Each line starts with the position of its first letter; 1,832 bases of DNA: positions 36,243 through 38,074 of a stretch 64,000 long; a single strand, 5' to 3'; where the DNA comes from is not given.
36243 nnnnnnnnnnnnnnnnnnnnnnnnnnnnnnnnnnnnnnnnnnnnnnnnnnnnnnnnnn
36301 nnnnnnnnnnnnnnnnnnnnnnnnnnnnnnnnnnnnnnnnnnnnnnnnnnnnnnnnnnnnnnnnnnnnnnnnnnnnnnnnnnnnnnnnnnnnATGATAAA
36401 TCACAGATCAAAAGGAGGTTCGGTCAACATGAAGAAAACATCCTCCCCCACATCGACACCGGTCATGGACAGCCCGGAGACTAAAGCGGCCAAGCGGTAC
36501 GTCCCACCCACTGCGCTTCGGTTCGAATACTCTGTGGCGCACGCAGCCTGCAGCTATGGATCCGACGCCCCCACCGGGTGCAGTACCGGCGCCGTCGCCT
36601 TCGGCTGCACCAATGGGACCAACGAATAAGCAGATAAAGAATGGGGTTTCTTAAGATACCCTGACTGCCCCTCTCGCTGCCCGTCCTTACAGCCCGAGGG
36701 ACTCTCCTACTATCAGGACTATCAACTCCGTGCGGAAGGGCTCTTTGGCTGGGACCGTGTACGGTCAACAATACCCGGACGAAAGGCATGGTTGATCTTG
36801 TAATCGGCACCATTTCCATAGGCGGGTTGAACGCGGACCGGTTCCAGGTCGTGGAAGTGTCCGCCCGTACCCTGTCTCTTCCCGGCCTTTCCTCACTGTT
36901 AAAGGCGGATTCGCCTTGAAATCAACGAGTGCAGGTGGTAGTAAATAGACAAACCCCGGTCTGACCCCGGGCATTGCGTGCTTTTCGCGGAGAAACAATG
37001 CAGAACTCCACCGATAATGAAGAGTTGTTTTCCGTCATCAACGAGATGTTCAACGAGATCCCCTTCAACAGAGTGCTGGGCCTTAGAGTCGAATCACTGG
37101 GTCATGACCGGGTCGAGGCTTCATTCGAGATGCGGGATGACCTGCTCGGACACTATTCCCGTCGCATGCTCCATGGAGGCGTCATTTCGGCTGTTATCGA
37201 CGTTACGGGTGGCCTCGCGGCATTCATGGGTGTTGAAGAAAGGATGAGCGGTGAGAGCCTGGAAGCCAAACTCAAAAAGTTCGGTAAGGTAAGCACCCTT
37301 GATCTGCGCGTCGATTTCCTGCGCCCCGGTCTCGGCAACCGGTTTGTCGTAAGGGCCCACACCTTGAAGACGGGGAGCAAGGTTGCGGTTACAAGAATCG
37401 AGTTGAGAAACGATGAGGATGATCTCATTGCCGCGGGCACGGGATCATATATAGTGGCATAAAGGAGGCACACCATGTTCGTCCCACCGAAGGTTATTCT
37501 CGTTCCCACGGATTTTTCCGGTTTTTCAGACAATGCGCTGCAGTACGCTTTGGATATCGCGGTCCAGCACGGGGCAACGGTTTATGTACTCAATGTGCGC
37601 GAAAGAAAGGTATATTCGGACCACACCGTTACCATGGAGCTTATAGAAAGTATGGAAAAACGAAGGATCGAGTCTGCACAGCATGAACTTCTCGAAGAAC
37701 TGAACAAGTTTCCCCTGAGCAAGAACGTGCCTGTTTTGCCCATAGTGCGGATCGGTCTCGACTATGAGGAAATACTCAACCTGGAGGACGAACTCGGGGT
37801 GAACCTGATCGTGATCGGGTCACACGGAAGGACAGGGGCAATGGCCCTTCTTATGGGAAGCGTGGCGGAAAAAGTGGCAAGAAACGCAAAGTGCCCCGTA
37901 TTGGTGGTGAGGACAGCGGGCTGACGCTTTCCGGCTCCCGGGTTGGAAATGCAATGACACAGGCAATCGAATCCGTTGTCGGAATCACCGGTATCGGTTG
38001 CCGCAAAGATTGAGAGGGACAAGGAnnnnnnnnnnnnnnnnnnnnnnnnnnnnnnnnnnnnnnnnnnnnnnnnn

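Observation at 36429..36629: Candidate precursor with a thrice-repeated C-[ST]-x-G core and an AxA leader junction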

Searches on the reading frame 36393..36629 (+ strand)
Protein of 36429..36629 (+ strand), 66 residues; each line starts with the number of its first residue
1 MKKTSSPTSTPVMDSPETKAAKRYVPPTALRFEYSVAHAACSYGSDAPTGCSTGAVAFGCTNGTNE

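Call 6: search_protein_families(library=ncbifam, proteins=[window:36429-36629:+, window:36393-36629:+], max_evalue=0.01)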
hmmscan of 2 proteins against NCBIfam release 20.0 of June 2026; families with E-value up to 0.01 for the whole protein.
window:36429-36629:+ (66 aa): 0 families

window:36393-36629:+ (78 aa): 0 families

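Call 7: search_protein_families(library=pfam, proteins=[window:36429-36629:+], max_evalue=0.01)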
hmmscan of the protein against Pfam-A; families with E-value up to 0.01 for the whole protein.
window:36429-36629:+ (66 aa): 0 families

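Call 9: find_homologous_proteins(query=window:36429-36626:+, max_evalue=10)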
Query seq(66 aa) (66 aa): 1 proteins with E <= 10 among 1 candidates.
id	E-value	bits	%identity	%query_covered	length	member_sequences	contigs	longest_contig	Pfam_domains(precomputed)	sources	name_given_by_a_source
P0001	1.2e-36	141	100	100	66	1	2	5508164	-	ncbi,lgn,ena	-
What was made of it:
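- No orthologue with a similar sequence exists in 5.8 billion proteins (call 9), so purifying selection cannot be tested. There is no close orthologue (call 9).
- Tried and rejected: A word-seeded search of the 66-aa peptide in 5.8 billion proteins found only the peptide itself (call 9).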

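Call 10: find_encoding_contigs(protein=P0001, flank=6000, max_places=4)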
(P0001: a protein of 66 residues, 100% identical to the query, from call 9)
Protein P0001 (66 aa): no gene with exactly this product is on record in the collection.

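Call 28: find_homologous_proteins(query=A2, max_evalue=10)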
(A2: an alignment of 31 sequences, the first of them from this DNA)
Query A2 (31 sequences) (66 aa, profile of the alignment): 32 proteins with E <= 10 among 414 candidates.
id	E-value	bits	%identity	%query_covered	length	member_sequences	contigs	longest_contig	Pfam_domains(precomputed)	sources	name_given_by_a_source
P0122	1.4e-14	72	-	-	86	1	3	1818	-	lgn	-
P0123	2.0e-14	71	32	33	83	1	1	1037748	-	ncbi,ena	-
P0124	3.6e-14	70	50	15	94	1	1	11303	-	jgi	jgi:hypothetical protein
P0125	6.0e-11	60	36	62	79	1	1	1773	-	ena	-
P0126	8.8e-11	60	44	24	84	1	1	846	-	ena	-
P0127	1.1e-10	59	31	71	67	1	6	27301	-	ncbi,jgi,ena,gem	-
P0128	2.2e-10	58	33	27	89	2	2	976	-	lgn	-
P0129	3.9e-9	54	37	73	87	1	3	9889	-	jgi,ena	jgi:hypothetical protein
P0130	5.8e-8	51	-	-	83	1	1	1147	-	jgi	jgi:hypothetical protein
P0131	1.4e-7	49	36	68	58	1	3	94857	-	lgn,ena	-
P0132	2.2e-7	49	37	62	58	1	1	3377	-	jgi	jgi:hypothetical protein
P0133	2.4e-7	49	30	48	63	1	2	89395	-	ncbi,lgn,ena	-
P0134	3.0e-7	48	33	65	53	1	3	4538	-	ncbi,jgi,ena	-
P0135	1.7e-6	46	-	-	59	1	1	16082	-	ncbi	ncbi:MAG: hypothetical protein R6X12_07270 [bacterium]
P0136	1.7e-6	46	36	67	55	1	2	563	-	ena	-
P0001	9.3e-4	37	100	100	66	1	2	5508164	-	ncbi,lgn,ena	-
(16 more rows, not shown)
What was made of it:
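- On Scm-associated Cys-repeat precursor family (unnamed; defined here): The 37 bits in call 28 came from a profile that included the window peptide, so that result is circular.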

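Call 31: list_cluster_members(proteins=[P0001, P0002, P0127, P0123])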
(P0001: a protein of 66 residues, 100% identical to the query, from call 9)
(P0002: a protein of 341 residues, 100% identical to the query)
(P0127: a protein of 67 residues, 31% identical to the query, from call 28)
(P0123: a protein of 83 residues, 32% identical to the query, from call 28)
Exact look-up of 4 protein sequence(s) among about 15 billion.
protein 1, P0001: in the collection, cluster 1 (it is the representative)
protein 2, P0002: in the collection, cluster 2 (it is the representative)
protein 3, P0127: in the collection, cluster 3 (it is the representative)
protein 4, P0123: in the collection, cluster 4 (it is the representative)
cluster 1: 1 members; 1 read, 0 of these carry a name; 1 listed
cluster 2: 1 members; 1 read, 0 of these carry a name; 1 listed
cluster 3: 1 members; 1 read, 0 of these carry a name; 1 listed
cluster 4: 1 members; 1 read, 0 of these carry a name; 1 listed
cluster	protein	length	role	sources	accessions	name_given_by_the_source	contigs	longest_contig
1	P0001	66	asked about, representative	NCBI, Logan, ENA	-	-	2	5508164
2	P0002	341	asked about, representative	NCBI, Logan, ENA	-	-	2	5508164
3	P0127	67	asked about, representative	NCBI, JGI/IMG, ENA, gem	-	-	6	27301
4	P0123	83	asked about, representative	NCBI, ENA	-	-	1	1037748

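Call 63: search_protein_representatives(alignment_id=A4)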
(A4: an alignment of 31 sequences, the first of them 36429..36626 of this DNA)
Query: 31 sequences, 72 profile positions. Proteins with E-value up to 0.001 (for the whole library): 794; up to 1e-10: 20; up to 1e-30: 0. The best 150 are listed.
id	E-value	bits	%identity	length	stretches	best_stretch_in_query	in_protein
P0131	8.6e-18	80.3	-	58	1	7-63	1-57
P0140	4.0e-17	78.2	-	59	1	7-64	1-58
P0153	2.6e-16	75.6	-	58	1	7-63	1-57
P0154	5.1e-16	74.6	-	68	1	7-64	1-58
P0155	3.5e-15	71.9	-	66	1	7-71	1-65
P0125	4.7e-14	68.3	-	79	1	6-70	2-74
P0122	7.2e-14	67.7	-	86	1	1-71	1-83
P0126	1.6e-13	66.6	-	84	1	1-72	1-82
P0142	2.3e-13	66.1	-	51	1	12-62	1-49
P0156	3.5e-13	65.5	-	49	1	17-63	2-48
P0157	7.9e-13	64.4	-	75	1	2-71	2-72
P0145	1.7e-12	63.3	-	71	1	4-71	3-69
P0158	2.3e-12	62.9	-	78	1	7-64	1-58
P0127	9.3e-12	61.0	-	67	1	7-62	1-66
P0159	1.0e-11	60.8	-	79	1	1-69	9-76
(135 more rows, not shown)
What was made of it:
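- There are 794 family clusters in 1.84 billion proteins (call 63).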

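Call 64: find_encoding_contigs(protein=P0131, flank=7000, max_places=2)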
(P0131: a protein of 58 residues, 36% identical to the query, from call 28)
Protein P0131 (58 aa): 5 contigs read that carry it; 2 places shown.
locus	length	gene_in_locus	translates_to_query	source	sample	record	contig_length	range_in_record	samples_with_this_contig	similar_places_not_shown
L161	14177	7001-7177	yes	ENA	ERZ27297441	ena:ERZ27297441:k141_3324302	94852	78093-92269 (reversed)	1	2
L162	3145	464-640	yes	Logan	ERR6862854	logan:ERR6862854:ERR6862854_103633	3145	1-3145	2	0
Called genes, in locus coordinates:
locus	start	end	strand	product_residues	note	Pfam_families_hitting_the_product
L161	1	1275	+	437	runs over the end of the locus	PF14907:NTP_transf_5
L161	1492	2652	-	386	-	PF04055:Radical_SAM (weak)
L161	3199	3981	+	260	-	PF05402:PqqD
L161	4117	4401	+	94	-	PF05402:PqqD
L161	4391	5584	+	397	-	PF04055:Radical_SAM, PF13186:SPASM (weak)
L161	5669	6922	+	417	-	PF04055:Radical_SAM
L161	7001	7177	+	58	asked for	-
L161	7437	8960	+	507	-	PF27840:ScmC, PF10502:Peptidase_S26 (faint)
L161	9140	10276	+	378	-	PF14907:NTP_transf_5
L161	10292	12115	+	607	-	PF00664:ABC_membrane, PF00005:ABC_tran, PF13304:AAA_21 (faint)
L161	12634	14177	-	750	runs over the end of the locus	PF02706:Wzz (faint), PF01656:CbiA, PF10609:ParA (weak), PF13614:AAA_31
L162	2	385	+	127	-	?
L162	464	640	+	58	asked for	-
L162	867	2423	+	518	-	PF27840:ScmC, PF10502:Peptidase_S26 (faint)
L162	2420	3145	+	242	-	?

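Call 65: find_encoding_contigs(protein=P0129, flank=7000, max_places=2)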
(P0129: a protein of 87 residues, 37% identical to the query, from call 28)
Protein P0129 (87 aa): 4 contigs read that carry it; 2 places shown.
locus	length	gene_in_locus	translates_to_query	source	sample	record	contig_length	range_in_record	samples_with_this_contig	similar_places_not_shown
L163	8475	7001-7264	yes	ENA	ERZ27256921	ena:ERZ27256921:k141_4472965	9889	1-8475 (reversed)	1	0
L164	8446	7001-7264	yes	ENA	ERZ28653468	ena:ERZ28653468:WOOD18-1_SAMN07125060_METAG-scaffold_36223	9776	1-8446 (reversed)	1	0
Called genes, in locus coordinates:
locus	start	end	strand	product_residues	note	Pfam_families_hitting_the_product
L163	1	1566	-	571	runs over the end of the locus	-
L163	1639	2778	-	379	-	PF13692:Glyco_trans_1_4, PF00534:Glycos_transf_1, PF20706:GT4-conflict (weak)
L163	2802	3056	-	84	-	-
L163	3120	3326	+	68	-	-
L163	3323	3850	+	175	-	PF05402:PqqD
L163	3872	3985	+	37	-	-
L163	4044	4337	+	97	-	PF05402:PqqD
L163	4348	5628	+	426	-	PF04055:Radical_SAM, PF13186:SPASM (weak)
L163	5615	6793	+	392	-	PF04055:Radical_SAM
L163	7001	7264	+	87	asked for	-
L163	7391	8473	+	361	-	?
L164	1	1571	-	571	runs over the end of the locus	-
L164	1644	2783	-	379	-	PF13692:Glyco_trans_1_4, PF00534:Glycos_transf_1, PF20706:GT4-conflict (weak)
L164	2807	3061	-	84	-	-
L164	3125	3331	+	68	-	-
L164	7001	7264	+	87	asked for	-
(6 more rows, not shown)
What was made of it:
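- Peptides retrieved by profile alone lie in PqqD-PqqD-rSAM-rSAM-peptide-ScmC/S26 contexts (calls 64, 65).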

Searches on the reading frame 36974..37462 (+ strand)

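Call 6: search_protein_families(library=ncbifam, proteins=[window:36974-37462:+], max_evalue=0.01)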
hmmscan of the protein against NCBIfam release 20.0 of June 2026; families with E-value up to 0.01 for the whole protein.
window:36974-37462:+ (162 aa): 4 families
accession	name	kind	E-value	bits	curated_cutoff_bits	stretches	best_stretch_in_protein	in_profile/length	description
NF008675.0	PRK11688.1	equivalog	1.4e-54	184.2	107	1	10-161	3-155/156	thioesterase family protein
TIGR00369.1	unchar_dom_1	domain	3.5e-14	52.9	36.6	1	32-160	3-116/117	hotdog fold thioesterase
TIGR02286.1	PaaD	equivalog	2.4e-08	34.2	118.9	1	109-157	60-109/114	hydroxyphenylacetyl-CoA thioesterase PaaI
NF007631.0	PRK10293.1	equivalog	0.0049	16.5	226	0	32-151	21-125/136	1,4-dihydroxy-2-naphthoyl-CoA hydrolase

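Call 7: search_protein_families(library=pfam, proteins=[window:36974-37462:+], max_evalue=0.01)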
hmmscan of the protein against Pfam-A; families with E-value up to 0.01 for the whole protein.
window:36974-37462:+ (162 aa): 2 families
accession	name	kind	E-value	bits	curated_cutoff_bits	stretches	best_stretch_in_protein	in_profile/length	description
PF03061.28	4HBT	-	4.4e-11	43.4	20.6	1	66-152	4-78/79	Thioesterase superfamily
PF13622.12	4HBT_3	-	6.2e-06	26.8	24.3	1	103-158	31-81/83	Acyl-CoA thioesterase N-terminal domain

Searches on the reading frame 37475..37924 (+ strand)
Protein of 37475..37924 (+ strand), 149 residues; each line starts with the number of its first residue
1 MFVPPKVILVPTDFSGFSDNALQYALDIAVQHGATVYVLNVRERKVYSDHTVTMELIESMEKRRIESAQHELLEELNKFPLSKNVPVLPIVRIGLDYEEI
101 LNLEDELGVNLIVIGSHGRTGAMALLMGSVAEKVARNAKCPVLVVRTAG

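Call 6: search_protein_families(library=ncbifam, proteins=[window:37475-37924:+], max_evalue=0.01)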
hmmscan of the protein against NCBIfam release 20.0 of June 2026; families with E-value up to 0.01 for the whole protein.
window:37475-37924:+ (149 aa): 3 families
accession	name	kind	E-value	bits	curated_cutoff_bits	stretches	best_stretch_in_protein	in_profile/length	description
NF011581.0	PRK15005.1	equivalog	1e-09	38.7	166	1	7-146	4-144/144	universal stress protein UspF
NF008380.0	PRK11175.1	equivalog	6.5e-09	35.2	227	1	77-147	234-301/313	universal stress protein UspE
NF012000.0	PRK15456.1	equivalog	4.1e-08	33.4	189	1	7-146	4-142/142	universal stress protein UspG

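Call 7: search_protein_families(library=pfam, proteins=[window:37475-37924:+], max_evalue=0.01)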
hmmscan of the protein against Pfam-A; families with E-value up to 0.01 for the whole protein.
window:37475-37924:+ (149 aa): 1 family
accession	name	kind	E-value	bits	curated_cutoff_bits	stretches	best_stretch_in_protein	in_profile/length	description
PF00582.32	Usp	-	8e-32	111.2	24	1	6-146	3-141/141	Universal stress protein family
